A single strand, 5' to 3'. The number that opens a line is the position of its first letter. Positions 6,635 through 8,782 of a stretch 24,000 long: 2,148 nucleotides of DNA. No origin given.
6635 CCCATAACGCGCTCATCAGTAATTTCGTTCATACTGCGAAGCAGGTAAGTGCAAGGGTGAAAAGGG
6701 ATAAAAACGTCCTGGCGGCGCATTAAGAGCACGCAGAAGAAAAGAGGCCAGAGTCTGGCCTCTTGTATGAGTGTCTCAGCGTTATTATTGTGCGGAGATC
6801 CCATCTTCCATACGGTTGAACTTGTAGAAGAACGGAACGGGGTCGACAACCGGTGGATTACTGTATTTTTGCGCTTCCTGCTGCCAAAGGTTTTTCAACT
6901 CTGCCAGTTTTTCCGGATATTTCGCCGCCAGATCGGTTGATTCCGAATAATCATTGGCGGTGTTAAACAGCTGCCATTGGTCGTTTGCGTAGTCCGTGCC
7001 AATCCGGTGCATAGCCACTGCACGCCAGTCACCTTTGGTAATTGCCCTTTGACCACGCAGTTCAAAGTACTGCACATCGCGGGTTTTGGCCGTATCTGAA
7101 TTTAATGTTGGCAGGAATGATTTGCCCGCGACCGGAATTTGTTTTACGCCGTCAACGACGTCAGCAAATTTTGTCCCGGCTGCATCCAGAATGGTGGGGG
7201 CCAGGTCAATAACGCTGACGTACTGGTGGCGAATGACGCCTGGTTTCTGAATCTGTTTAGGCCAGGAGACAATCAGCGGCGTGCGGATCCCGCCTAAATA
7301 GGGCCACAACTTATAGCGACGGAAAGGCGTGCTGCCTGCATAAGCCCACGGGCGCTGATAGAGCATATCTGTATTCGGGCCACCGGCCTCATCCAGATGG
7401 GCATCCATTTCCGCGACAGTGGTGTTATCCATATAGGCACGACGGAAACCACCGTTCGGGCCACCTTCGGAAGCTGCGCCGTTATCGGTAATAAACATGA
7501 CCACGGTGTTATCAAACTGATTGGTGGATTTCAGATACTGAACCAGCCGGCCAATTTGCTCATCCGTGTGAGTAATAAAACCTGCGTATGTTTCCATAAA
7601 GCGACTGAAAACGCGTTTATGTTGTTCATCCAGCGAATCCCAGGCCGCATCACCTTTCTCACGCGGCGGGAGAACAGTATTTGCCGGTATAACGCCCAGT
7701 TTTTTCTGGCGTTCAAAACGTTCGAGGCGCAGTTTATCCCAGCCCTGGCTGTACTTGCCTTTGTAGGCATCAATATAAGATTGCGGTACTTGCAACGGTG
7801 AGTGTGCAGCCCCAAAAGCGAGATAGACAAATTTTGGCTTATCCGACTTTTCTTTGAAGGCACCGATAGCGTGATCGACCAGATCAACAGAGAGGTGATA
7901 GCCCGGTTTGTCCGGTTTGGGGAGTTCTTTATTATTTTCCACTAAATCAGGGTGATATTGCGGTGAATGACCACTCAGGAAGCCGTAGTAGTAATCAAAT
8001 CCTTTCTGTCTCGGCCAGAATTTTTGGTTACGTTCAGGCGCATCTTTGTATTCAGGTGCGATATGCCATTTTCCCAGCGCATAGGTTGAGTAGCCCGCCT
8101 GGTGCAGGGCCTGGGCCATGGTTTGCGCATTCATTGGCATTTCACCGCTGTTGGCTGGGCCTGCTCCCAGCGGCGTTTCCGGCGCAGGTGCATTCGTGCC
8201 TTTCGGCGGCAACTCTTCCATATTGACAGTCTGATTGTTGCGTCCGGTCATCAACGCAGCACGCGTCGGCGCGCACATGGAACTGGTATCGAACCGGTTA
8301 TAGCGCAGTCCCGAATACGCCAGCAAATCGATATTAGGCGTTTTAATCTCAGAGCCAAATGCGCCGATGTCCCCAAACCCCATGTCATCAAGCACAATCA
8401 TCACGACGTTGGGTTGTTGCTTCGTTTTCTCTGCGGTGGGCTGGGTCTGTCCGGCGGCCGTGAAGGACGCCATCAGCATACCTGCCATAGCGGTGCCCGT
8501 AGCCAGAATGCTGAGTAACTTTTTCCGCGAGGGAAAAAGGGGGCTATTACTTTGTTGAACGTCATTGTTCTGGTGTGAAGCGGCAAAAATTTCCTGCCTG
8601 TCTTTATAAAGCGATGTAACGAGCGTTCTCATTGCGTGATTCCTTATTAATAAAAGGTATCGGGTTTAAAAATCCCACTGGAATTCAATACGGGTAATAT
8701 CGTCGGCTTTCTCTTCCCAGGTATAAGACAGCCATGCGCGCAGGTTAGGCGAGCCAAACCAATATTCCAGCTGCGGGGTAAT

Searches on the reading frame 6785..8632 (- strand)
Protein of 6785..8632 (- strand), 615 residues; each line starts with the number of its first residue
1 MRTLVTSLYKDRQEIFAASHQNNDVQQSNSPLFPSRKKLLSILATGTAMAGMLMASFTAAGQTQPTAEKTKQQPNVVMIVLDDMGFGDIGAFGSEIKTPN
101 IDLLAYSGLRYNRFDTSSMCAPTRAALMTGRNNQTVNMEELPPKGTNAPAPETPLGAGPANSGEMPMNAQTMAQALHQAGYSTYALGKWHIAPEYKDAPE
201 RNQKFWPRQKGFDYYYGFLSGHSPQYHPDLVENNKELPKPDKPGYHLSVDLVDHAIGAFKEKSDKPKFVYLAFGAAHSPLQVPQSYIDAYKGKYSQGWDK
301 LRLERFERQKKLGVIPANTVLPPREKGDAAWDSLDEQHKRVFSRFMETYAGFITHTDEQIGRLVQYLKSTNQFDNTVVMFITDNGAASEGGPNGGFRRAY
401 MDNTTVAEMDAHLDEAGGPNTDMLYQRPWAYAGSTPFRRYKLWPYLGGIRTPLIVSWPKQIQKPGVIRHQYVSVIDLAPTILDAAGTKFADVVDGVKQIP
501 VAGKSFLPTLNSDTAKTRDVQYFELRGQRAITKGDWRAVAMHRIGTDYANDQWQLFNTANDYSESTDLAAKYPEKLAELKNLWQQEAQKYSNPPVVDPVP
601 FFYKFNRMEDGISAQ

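Call 7: search_protein_families(library=ncbifam, proteins=[window:6785-8632:-])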
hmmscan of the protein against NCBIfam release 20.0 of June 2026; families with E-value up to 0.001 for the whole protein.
window:6785-8632:- (615 aa): 4 families
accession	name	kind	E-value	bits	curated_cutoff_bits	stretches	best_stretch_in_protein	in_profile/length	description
NF010322.0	PRK13759.1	equivalog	3e-39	134.9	481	3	169-386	85-307/486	arylsulfatase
TIGR03417.1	chol_sulfatase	equivalog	7.5e-25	87.8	433.45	3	440-590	301-440/500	choline-sulfatase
NF045661.1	HdlasePehA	equivalog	1.9e-24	86.2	900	3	252-385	187-320/506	phosphoric/sulfuric ester hydrolase PehA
NF052527.1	Mn_arylsulf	exception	7.1e-23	81.3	850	2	245-400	177-316/479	manganese-dependent arylsulfatase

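Call 8: search_protein_families(library=pfam, proteins=[window:6785-8632:-])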
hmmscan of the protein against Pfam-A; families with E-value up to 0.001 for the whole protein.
window:6785-8632:- (615 aa): 3 families
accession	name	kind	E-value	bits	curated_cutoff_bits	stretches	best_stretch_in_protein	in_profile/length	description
PF00884.28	Sulfatase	-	3.1e-64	217.6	25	1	74-486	1-300/301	Sulfatase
PF16347.10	SGSH_C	-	9.2e-11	42.6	29.3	1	445-571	12-134/154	N-sulphoglucosamine sulphohydrolase, C-terminal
PF01663.27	Phosphodiest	-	0.00019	21.6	23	0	331-417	167-248/342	Type I phosphodiesterase / nucleotide pyrophosphatase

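Call 60: search_solved_structures(query=window:6788-8632:-, max_evalue=1e-10)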
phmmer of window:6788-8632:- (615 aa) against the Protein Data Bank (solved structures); distinct sequences matched with E-value up to 1e-10: 68 (the best 60 are shown).
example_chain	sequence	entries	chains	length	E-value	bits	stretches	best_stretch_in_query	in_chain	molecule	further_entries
1hdh_A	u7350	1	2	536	1.6e-83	284.5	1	72-587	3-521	Arylsulfatase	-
5aj9_A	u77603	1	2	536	7.5e-83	282.3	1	72-586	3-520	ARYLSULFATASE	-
4cxk_A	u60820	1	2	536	8.1e-83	282.2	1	72-586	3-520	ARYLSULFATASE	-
4cys_A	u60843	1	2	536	1e-82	281.9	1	72-586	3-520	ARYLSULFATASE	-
4cxs_A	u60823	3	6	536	5.1e-82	279.5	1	72-586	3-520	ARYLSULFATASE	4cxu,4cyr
7all_AAA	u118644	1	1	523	1.3e-78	268.3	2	72-394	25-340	Arylsulfatase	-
6prm_A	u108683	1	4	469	8.6e-46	159.9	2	67-282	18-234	exo-4S-kappa carrageenan S1 sulfatase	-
6psm_A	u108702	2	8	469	3.1e-44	154.7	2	67-282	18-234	exo-4S-kappa carrageenan S1 sulfatase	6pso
7ana_AAA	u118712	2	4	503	2.1e-41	145.4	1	59-236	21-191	N-acetylgalactosamine-6-sulfatase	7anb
6bia_A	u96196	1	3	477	6.7e-41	143.8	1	70-283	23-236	Sulfatase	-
6b0k_A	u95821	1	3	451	1.7e-38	135.8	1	72-283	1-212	Iota-carrageenan sulfatase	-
6b0j_A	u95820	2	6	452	1.7e-38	135.8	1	72-283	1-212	Iota-carrageenan sulfatase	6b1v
6ust_A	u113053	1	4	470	2.6e-38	135.2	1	73-393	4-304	N-acetylgalactosamine 6-sulfate sulfatase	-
9fo1_A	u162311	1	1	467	4.5e-38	134.4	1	69-293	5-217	k-carrageenan sulfatase S1_16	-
9hh3_A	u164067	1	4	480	5.8e-36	127.4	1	71-244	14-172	Sulfatase, family S1-19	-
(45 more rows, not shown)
